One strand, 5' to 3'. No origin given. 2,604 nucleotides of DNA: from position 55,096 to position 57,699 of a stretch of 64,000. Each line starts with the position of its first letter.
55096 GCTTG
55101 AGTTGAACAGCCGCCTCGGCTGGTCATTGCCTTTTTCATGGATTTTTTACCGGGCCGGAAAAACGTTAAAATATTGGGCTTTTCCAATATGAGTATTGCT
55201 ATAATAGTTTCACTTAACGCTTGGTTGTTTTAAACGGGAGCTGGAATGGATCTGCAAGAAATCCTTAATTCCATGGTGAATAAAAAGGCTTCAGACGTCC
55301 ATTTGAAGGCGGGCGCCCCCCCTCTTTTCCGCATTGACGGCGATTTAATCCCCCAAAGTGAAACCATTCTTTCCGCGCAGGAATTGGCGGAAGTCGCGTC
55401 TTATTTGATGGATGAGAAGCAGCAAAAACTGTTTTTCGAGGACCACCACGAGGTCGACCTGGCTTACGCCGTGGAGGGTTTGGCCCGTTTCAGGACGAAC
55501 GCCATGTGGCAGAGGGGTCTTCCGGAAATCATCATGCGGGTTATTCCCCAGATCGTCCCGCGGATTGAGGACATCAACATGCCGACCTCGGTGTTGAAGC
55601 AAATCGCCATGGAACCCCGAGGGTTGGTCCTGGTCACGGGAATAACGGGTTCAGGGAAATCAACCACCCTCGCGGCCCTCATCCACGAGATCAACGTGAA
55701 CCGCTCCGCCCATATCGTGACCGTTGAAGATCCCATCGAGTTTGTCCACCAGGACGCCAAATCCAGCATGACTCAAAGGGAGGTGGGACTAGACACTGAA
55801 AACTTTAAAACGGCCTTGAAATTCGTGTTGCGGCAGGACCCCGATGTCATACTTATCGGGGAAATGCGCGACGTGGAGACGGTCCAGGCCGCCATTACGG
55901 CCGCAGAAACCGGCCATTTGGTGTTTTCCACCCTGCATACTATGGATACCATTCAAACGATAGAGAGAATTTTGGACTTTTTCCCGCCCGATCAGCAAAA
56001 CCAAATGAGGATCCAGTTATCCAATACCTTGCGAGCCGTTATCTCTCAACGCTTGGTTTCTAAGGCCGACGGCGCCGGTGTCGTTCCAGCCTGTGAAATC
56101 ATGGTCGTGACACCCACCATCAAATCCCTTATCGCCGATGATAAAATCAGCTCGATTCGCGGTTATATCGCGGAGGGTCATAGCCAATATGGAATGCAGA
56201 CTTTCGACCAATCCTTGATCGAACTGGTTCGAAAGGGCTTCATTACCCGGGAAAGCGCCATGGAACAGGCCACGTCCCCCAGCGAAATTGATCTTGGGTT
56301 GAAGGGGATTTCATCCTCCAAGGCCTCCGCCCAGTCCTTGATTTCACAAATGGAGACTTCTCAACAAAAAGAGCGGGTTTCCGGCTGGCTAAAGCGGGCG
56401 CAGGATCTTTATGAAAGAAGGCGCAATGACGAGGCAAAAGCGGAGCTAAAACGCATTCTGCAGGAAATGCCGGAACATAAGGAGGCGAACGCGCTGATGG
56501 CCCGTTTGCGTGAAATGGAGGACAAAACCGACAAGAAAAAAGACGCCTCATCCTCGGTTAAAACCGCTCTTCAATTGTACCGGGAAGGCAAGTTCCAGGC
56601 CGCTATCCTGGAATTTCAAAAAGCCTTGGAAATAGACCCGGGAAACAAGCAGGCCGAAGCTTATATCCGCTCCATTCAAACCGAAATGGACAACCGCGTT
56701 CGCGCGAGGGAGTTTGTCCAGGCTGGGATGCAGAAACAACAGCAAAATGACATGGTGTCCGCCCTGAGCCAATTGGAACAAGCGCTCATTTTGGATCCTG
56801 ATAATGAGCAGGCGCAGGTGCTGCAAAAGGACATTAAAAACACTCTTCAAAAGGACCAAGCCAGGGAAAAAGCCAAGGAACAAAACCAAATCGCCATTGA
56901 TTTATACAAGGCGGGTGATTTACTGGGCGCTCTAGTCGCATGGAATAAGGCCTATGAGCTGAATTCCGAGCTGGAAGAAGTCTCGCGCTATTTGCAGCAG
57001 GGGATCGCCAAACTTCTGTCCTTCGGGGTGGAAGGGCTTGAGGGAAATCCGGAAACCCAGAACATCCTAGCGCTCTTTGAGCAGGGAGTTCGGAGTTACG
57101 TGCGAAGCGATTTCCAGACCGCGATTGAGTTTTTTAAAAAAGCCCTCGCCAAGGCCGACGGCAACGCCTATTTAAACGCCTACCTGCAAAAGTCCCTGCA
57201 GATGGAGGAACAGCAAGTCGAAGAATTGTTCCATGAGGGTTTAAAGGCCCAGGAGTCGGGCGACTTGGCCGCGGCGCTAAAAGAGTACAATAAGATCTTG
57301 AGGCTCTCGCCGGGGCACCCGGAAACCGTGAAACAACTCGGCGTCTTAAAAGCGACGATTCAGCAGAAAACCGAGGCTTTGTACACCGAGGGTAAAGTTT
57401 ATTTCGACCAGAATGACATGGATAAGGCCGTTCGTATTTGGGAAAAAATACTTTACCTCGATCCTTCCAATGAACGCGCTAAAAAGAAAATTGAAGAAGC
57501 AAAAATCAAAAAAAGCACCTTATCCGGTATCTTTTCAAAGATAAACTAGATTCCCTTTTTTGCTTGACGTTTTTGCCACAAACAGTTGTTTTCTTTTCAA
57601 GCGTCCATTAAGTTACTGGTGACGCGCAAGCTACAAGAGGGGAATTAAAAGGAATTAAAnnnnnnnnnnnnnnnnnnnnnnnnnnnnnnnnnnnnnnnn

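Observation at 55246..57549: PilT retraction ATPase with a 400-aa C-terminal TPR extension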

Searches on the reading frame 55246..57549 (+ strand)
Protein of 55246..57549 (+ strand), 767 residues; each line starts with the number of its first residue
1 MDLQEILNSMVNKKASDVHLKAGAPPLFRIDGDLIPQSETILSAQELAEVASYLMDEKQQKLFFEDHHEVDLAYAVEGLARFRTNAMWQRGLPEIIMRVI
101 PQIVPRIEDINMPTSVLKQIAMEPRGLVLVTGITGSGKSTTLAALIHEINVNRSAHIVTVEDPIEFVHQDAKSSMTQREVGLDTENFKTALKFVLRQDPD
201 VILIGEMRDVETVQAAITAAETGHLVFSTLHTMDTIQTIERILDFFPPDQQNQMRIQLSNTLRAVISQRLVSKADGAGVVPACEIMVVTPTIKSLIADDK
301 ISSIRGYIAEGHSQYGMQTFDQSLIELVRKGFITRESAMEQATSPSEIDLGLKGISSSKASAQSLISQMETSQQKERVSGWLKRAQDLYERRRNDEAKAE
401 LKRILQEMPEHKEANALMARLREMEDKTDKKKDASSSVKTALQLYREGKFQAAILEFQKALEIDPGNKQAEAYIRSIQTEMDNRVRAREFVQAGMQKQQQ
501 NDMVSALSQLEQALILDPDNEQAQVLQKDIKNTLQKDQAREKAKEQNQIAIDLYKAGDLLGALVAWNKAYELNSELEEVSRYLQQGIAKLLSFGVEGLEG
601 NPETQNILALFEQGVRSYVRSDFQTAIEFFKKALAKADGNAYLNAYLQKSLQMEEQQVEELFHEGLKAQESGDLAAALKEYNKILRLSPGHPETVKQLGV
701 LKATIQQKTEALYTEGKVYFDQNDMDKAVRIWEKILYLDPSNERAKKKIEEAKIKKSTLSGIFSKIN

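Call 3: search_protein_families(library=pfam, proteins=[window:55246-57549:+], max_evalue=0.01)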
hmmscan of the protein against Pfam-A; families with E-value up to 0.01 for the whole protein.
window:55246-57549:+ (767 aa): 29 families (the best 25 are shown)
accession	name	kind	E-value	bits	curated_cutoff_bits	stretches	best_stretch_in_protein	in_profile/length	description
PF00437.27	T2SSE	-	1.2e-49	169.3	24.9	1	3-275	12-282/370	Type II/IV secretion system protein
PF07719.23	TPR_2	-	7.8e-28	94.7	27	2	710-742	2-34/34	Tetratricopeptide repeat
PF14559.12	TPR_19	-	1.3e-20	73.9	25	2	444-507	1-64/68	Tetratricopeptide repeat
PF00515.34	TPR_1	-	4e-16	58.5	27.8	2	710-742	2-34/34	Tetratricopeptide repeat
PF13428.12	TPR_14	-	5.2e-13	48.7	23.5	0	671-699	14-42/44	Tetratricopeptide repeat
PF13414.12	TPR_11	-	1.4e-11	44.3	26.8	1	443-467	3-27/42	TPR repeat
PF13371.12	TPR_9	-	2.1e-10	40.9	35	0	487-526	29-68/73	Tetratricopeptide repeat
PF13432.12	TPR_16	-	7.3e-10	39.5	32.7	0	413-467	15-64/65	Tetratricopeptide repeat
PF13181.12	TPR_8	-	9.7e-10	38.3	25.7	0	710-742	2-34/34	Tetratricopeptide repeat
PF13174.12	TPR_6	-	7.2e-07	29.9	26.3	0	710-740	1-31/33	Tetratricopeptide repeat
PF23558.1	TPR_P4H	-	1.2e-05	25.8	27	0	718-749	51-82/91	Prolyl 4-hydroxylase peptide-substrate-binding domain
PF10579.15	Rapsyn_N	-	3.8e-05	24.1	23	0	715-736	12-33/80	Rapsyn N-terminal myristoylation and linker region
PF23914.1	TPR_CcmH_CycH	-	5.6e-05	23.5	42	0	470-526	70-126/158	Cytochrome c-type biogenesis protein H TPR domain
PF12895.13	ANAPC3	-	0.00014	22.5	27.2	0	703-737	17-50/82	Anaphase-promoting complex, cyclosome, subunit 3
PF13555.12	AAA_29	-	0.00019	21.6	27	1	118-146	15-43/61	P-loop containing region of AAA domain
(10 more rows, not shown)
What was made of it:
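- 56353..57546 (+): TPR-like arm (aa 370-767) with seven units of about 53-58 aa starting near aa 370, 426, 479, 535, 597, 650 and 701. Each unit is an A/B TPR hairpin plus a connector helix that runs into the next A helix. Pfam TPR_2 94.7, TPR_19 73.9 and TPR_1 58.5 bits (call 3).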

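Call 4: search_protein_families(library=ncbifam, proteins=[window:55246-57549:+], max_evalue=0.01)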
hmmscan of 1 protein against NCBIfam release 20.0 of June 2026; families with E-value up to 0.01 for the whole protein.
window:55246-57549:+ (767 aa): 29 families (the best 25 are shown)
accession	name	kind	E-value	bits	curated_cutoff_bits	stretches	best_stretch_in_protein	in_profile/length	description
TIGR01420.1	pilT_fam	subfamily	2.4e-137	457.8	319.1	1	3-347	2-343/343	PilT/PilU family type 4a pilus ATPase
TIGR02525.1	plasmid_TraJ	equivalog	1.2e-45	156.1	368.3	1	10-338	19-363/372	plasmid transfer ATPase TraJ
NF041000.1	ATPase_ComGA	equivalog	2.4e-40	138.2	300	1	94-272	95-266/267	competence type IV pilus ATPase ComGA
TIGR02524.1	dot_icm_DotB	equivalog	4.4e-40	138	463.3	1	5-302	8-315/358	Dot/Icm type IV secretion system ATPase DotB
TIGR02533.1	type_II_gspE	equivalog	6.2e-40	137.3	630.25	1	115-272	233-380/486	type II secretion system ATPase GspE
NF007755.0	PRK10436.1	equivalog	9.8e-40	136.6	617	1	3-273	89-357/465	type II secretion system protein GspE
TIGR02538.1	type_IV_pilB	equivalog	2.1e-37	129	675.65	1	117-271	308-452/564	type IV-A pilus assembly ATPase PilB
NF053534.1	T4PilAsmATPsTfpB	equivalog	1.5e-33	116.1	850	1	117-272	328-473/584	type IV pilus assembly ATPase TfpB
NF058587.1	archaellum_moto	equivalog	1.2e-16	60.6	550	1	121-242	271-393/527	archaellum flagellar ATPase motor FlaI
TIGR02782.1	TrbB_P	equivalog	4.2e-13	49.2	304.55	1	121-267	132-277/303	P-type conjugative transfer ATPase TrbB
TIGR02788.1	VirB11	equivalog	1.6e-12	47.1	249.95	1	119-248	138-268/308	P-type DNA transfer ATPase VirB11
NF010469.0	PRK13894.1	subfamily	1.7e-11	44.1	508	1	116-243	141-265/320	conjugal transfer ATPase TrbB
TIGR03819.1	heli_sec_ATPase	hypoth_equivalog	3.3e-11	43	373.15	1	115-235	169-290/340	TadA family conjugal transfer-associated ATPase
NF053672.1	bindosome_BasE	exception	3.7e-10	39.1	1000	1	60-258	209-404/512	bindosome assembly system ATPase subunit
NF033762.1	social_mot_Tgl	equivalog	1e-09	38.2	225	1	654-711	27-85/252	social motility TPR repeat lipoprotein Tgl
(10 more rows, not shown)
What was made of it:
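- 55246..56286 (+): PilT-family ATPase core (aa 1-347), made of the N-terminal PAS-like domain and the RecA-like C-terminal domain. TIGR01420 at 457.8 bits against a cutoff of 319.1 (call 4).
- On PilT/PilU family type IVa pilus ATPase (TIGR01420): 457.8 bits against a cutoff of 319.1, aa 3-347 against profile 2-343/343 (call 4).
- Checked: NCBIfam TIGR01420 (PilT/PilU) matches end to end, aa 3-347 against profile 2-343/343, at 457.8 bits with a cutoff of 319.1 (call 4).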

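Call 8: find_homologous_proteins(query=window:55246-57546:+, max_evalue=1e-10)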
Query window:55246-57546:+ (767 aa): 8000 proteins with E <= 1e-10 among 8000 candidates; the best 120 are listed.
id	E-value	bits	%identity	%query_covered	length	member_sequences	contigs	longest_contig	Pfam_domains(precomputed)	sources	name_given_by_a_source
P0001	0.0e+0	1531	91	100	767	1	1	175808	PF14559.13,PF13414.13,PF13371.13,PF00437.27,PF00515.35,PF13432.13,PF13428.13,PF13181.13,PF07719.24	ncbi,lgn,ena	-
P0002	0.0e+0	1340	80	100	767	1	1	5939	PF14559.13,PF24575.2,PF14853.13,PF13414.13,PF00437.27,PF00515.35,PF23558.2,PF13432.13,PF13428.13,PF13181.13,PF07719.24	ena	-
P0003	0.0e+0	1339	79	100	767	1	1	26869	PF13414.13,PF00437.27,PF10579.15,PF23558.2,PF13428.13,PF14559.13,PF24575.2,PF13371.13,PF00515.35,PF13432.13,PF13181.13,PF07719.24,PF13174.13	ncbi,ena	-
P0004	0.0e+0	1339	80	100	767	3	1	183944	PF14559.13,PF14853.13,PF23914.2,PF13414.13,PF00437.27,PF00515.35,PF13432.13,PF13428.13,PF13181.13,PF07719.24,PF13174.13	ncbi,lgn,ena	-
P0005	0.0e+0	1338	79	100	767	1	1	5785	PF13414.13,PF00437.27,PF10579.15,PF23558.2,PF13428.13,PF14559.13,PF24575.2,PF13371.13,PF00515.35,PF13432.13,PF13181.13,PF07719.24,PF13174.13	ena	-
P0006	0.0e+0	1338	80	100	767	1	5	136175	PF14559.13,PF24575.2,PF14853.13,PF13414.13,PF00437.27,PF00515.35,PF23558.2,PF13432.13,PF13428.13,PF13181.13,PF07719.24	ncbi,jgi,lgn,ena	-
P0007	0.0e+0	1332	78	100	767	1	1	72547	PF14853.13,PF13414.13,PF00437.27,PF23558.2,PF13428.13,PF14559.13,PF24575.2,PF13371.13,PF00515.35,PF13432.13,PF13181.13,PF07719.24,PF13174.13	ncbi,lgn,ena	-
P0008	0.0e+0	1329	78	100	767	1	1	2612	PF14559.13,PF13414.13,PF13371.13,PF00437.27,PF00515.35,PF13432.13,PF13428.13,PF13181.13,PF07719.24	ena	-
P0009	0.0e+0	1325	79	100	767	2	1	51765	PF14559.13,PF13414.13,PF13371.13,PF00437.27,PF00515.35,PF13432.13,PF13428.13,PF13181.13,PF07719.24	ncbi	-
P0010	0.0e+0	1324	78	100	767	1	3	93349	PF14853.13,PF13414.13,PF00437.27,PF23558.2,PF13428.13,PF14559.13,PF24575.2,PF00515.35,PF13432.13,PF13181.13,PF07719.24,PF13174.13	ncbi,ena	-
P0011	0.0e+0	1322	78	100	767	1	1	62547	PF14559.13,PF13414.13,PF13371.13,PF00437.27,PF00515.35,PF23558.2,PF13432.13,PF13428.13,PF13181.13,PF07719.24,PF13174.13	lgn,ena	-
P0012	0.0e+0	1321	79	100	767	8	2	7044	PF14559.13,PF14853.13,PF13414.13,PF13371.13,PF00437.27,PF00515.35,PF13432.13,PF13428.13,PF13181.13,PF07719.24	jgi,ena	jgi:twitching motility protein PilT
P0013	0.0e+0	1315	78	100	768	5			PF14559.13,PF14853.13,PF13414.13,PF00437.27,PF00515.35,PF23558.2,PF13432.13,PF13428.13,PF13181.13,PF07719.24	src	-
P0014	0.0e+0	1315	78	100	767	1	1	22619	PF14559.13,PF13414.13,PF13371.13,PF00437.27,PF00515.35,PF23558.2,PF13432.13,PF13428.13,PF13181.13,PF07719.24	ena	-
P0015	0.0e+0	1311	78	100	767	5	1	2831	PF14559.13,PF13414.13,PF00437.27,PF00515.35,PF23558.2,PF13432.13,PF13428.13,PF07719.24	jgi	jgi:twitching motility protein PilT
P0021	0.0e+0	1287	76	100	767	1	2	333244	PF14559.13,PF14853.13,PF13414.13,PF00437.27,PF00515.35,PF13432.13,PF13428.13,PF13181.13,PF07719.24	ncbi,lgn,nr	ncbi:MAG TPA: PilT/PilU family type 4a pilus ATPase [bacterium]|nr:PilT/PilU family type 4a pilus AT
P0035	0.0e+0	1191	71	100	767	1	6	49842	PF14863.13,PF14853.13,PF13414.13,PF00437.27,PF13401.13,PF13428.13,PF14559.13,PF13371.13,PF00515.35,PF13432.13,PF13181.13,PF07719.24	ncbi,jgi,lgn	jgi:twitching motility protein PilT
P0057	1.2e-189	650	44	100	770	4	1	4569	PF14559.13,PF14853.13,PF00437.27,PF00515.35,PF13432.13,PF13428.13,PF07719.24,PF13191.13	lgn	-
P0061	1.0e-185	637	43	100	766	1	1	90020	PF14559.13,PF14863.13,PF13414.13,PF00437.27,PF10579.15,PF00515.35,PF13432.13,PF13428.13,PF13181.13,PF07719.24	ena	-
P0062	1.4e-185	637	43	100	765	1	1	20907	PF14863.13,PF13414.13,PF00437.27,PF13604.13,PF10579.15,PF13428.13,PF14559.13,PF13371.13,PF01935.24,PF00515.35,PF13432.13,PF13181.13,PF07719.24,PF13174.13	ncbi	-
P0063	4.8e-185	635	44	100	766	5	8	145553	PF14559.13,PF24575.2,PF13414.13,PF00437.27,PF10579.15,PF00515.35,PF13428.13,PF07719.24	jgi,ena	-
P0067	8.0e-184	631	43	100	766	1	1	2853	PF13414.13,PF00437.27,PF13604.13,PF10579.15,PF00515.35,PF13432.13,PF13428.13,PF13181.13,PF07719.24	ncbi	-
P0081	2.1e-181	623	43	100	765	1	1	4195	PF14559.13,PF14853.13,PF13414.13,PF00437.27,PF00515.35,PF13428.13,PF07719.24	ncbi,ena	-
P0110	3.4e-177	609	43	100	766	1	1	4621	PF14559.13,PF13414.13,PF00437.27,PF10579.15,PF00515.35,PF13428.13,PF07719.24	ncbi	-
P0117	1.9e-176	607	43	99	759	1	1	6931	PF14559.13,PF00437.27,PF00515.35,PF13428.13,PF07719.24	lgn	-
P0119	2.3e-176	606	41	100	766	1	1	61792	PF14559.13,PF13414.13,PF00437.27,PF13604.13,PF10579.15,PF00515.35,PF13432.13,PF13428.13,PF13181.13,PF07719.24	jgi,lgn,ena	jgi:twitching motility protein PilT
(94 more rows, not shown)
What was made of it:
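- They come from NCBI, ENA, JGI and Logan assemblies (call 8).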

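Call 19: find_encoding_contigs(protein=window:55246-57549:+, flank=10000, max_places=3)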
Protein window:55246-57549:+ (767 aa): no gene with exactly this product is on record in the collection.

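Call 20: find_encoding_contigs(protein=P0001, flank=10000, max_places=2)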
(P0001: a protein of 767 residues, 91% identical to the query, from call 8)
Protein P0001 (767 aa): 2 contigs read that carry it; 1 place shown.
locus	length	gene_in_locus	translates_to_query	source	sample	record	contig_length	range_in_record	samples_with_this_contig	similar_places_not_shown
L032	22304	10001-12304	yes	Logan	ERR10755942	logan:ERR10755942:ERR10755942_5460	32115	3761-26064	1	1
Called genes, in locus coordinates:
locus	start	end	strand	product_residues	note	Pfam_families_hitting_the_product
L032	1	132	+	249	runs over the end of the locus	PF03309:Pan_kinase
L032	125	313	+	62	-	-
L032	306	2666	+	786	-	PF07719:TPR_2 (faint), PF13181:TPR_8 (faint), PF00515:TPR_1 (faint), PF13174:TPR_6 (faint), PF13371:TPR_9 (faint), PF13374:TPR_10 (faint), PF13414:TPR_11 (faint), PF13424:TPR_12 (faint), +3 more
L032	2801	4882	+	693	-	PF11028:TMEM260_N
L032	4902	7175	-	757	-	PF13231:PMT_2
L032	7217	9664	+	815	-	PF13231:PMT_2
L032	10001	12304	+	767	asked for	PF00437:T2SSE, PF00515:TPR_1 (faint), PF07719:TPR_2 (faint), PF13181:TPR_8 (faint), PF13371:TPR_9 (faint), PF13428:TPR_14 (faint), PF13432:TPR_16 (faint), PF14559:TPR_19 (faint), +1 more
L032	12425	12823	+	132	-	-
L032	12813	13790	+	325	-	-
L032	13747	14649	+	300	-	PF03705:CheR_N, PF01739:CheR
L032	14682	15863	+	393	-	-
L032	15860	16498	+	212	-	PF01584:CheW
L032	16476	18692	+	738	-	-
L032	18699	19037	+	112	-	PF00543:P-II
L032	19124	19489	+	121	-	PF00072:Response_reg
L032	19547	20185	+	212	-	PF13690:CheX (faint), PF04509:CheC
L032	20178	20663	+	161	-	PF03975:CheD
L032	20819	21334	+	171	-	PF01584:CheW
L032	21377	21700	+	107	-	PF00072:Response_reg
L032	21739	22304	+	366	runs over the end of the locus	PF00072:Response_reg, PF01339:CheB_methylest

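Call 21: find_encoding_contigs(protein=P0063, flank=10000, max_places=3)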
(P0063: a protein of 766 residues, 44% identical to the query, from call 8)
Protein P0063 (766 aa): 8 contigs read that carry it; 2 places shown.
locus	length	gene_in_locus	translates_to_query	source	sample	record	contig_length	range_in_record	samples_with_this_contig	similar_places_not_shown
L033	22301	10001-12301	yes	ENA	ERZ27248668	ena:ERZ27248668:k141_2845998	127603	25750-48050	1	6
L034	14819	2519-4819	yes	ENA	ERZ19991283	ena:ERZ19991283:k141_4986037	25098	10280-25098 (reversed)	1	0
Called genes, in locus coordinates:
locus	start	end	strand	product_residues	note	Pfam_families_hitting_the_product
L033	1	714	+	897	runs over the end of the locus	PF02739:5_3_exonuc_N, PF01367:5_3_exonuc, PF00476:DNA_pol_A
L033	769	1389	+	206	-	PF01121:CoaE, PF13238:AAA_18 (faint), PF13671:AAA_33 (weak)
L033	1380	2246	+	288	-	PF08668:HDOD, PF01966:HD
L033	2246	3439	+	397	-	PF01590:GAF, PF13185:GAF_2, PF13492:GAF_3, PF13487:HD_5, PF01966:HD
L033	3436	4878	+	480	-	PF13185:GAF_2, PF00990:GGDEF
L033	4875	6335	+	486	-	PF01590:GAF, PF13185:GAF_2, PF13492:GAF_3, PF00990:GGDEF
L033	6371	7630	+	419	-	PF07498:Rho_N, PF07497:Rho_RNA_bind, PF00006:ATP-synt_ab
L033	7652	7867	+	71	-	PF01197:Ribosomal_L31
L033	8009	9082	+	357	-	PF03462:PCRF, PF00472:RF-1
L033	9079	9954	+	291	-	PF17827:PrmC_N, PF05175:MTS, PF06325:PrmA (faint), PF08241:Methyltransf_11 (faint), PF13649:Methyltransf_25, PF13847:Methyltransf_31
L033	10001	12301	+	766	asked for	PF00437:T2SSE, PF13414:TPR_11 (faint), PF13428:TPR_14 (faint), PF14559:TPR_19 (faint), PF24575:TPR_Slam (faint), PF07719:TPR_2 (faint), PF10579:Rapsyn_N (faint), PF00515:TPR_1 (faint)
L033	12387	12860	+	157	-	-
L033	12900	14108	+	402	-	-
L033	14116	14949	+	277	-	PF13649:Methyltransf_25 (faint), PF03705:CheR_N, PF01739:CheR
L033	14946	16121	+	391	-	-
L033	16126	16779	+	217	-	PF01584:CheW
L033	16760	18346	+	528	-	PF25063:ARM_TT21_C (weak), PF14559:TPR_19 (weak), PF13432:TPR_16, PF14559:TPR_19, PF13414:TPR_11, PF14559:TPR_19, PF13432:TPR_16, PF14559:TPR_19, +25 more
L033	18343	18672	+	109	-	PF00543:P-II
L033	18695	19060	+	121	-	PF00072:Response_reg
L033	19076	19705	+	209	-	PF04509:CheC, PF13690:CheX (faint), PF04509:CheC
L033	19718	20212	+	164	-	PF03975:CheD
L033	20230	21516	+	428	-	PF00015:MCPsignal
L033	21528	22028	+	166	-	PF01584:CheW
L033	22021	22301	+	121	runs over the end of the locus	PF00072:Response_reg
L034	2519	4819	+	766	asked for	PF00437:T2SSE, PF13414:TPR_11 (faint), PF13428:TPR_14 (faint), PF14559:TPR_19 (faint), PF24575:TPR_Slam (faint), PF07719:TPR_2 (faint), PF10579:Rapsyn_N (faint), PF00515:TPR_1 (faint)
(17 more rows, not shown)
